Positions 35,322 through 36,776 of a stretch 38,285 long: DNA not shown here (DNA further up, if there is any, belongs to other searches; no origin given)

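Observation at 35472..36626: Circularly permuted GTPase fused to a SIS phosphosugar-binding domain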

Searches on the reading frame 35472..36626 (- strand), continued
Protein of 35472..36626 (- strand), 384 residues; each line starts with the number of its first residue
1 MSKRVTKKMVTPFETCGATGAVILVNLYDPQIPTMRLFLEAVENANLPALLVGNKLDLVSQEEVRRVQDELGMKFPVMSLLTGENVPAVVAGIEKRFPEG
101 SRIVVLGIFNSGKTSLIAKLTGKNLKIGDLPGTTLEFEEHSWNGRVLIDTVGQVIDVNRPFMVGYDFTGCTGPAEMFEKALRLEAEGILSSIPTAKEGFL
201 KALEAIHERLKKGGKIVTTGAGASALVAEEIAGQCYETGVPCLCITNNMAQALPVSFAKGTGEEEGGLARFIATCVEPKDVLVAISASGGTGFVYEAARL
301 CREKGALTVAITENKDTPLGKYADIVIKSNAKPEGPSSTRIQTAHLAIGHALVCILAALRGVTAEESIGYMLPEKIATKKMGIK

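Call 52: search_protein_families(library=padloc, proteins=[window:35472-36626:-], max_evalue=0.01)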
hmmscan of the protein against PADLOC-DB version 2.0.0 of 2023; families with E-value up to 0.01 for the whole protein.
window:35472-36626:- (384 aa): 1 family
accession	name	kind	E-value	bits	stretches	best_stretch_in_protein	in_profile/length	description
PDLC03839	LeoA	-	7.7e-08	29.9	1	102-150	59-110/559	-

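Call 84: list_cluster_members(proteins=[window:35472-36626:-, P0121, P0007])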
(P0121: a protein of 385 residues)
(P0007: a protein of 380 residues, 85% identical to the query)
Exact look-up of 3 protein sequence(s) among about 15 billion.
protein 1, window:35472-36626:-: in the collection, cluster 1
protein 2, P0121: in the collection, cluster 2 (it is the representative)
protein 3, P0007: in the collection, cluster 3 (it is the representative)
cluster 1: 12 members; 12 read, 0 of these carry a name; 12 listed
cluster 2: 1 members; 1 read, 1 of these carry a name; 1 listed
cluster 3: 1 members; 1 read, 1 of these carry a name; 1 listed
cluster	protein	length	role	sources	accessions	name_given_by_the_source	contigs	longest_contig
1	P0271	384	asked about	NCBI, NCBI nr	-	-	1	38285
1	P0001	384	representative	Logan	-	-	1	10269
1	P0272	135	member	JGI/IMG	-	-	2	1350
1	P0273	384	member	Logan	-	-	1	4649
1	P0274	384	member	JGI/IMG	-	-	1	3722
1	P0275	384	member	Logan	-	-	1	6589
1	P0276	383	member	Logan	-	-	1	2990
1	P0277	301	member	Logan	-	-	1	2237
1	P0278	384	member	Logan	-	-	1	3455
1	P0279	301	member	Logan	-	-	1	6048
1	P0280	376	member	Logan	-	-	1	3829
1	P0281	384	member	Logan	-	-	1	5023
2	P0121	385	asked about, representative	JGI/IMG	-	D-arabinose 5-phosphate isomerase GutQ/GTP-binding protein EngB required for normal cell ...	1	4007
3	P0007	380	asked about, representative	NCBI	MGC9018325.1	MAG: SIS domain-containing protein [Candidatus Bipolaricaulaceae bacterium]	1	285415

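Call 88: find_related_loci(query=A1, collection=metagenome_contigs, flank=6000)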
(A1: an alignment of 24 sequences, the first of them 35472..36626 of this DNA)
Query A1 (384 aa) in metagenome_contigs; peptide patterns used: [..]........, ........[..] (x = any residue, [..] = any of these).
308 stretches matched a pattern; 195 encode a relative of the query (tblastn E <= 1e-3); the best 80 are kept; 80 distinct loci.
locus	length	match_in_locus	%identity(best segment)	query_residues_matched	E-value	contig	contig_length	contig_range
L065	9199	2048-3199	91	1-384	0e+0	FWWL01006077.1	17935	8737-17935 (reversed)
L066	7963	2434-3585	91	1-384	0e+0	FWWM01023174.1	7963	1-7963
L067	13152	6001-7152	86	1-384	0e+0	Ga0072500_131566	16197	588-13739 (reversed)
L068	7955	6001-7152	86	1-384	0e+0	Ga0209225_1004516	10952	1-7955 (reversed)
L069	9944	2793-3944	86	1-384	0e+0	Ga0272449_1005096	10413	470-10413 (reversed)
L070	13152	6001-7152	85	1-384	0e+0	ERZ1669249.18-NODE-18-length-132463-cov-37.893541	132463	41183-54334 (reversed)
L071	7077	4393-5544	85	1-384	0e+0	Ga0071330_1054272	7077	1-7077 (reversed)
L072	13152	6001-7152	77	1-384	0e+0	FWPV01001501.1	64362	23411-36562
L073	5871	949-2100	76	1-384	0e+0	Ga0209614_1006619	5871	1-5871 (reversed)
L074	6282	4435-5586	75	1-384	0e+0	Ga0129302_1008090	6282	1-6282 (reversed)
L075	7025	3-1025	86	44-384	0e+0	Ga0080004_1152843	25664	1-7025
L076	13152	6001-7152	67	1-384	4e-173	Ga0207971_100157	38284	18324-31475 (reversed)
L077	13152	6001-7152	66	1-384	2e-172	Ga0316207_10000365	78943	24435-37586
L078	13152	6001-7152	66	1-384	2e-172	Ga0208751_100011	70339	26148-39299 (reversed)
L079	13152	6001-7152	66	1-384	2e-172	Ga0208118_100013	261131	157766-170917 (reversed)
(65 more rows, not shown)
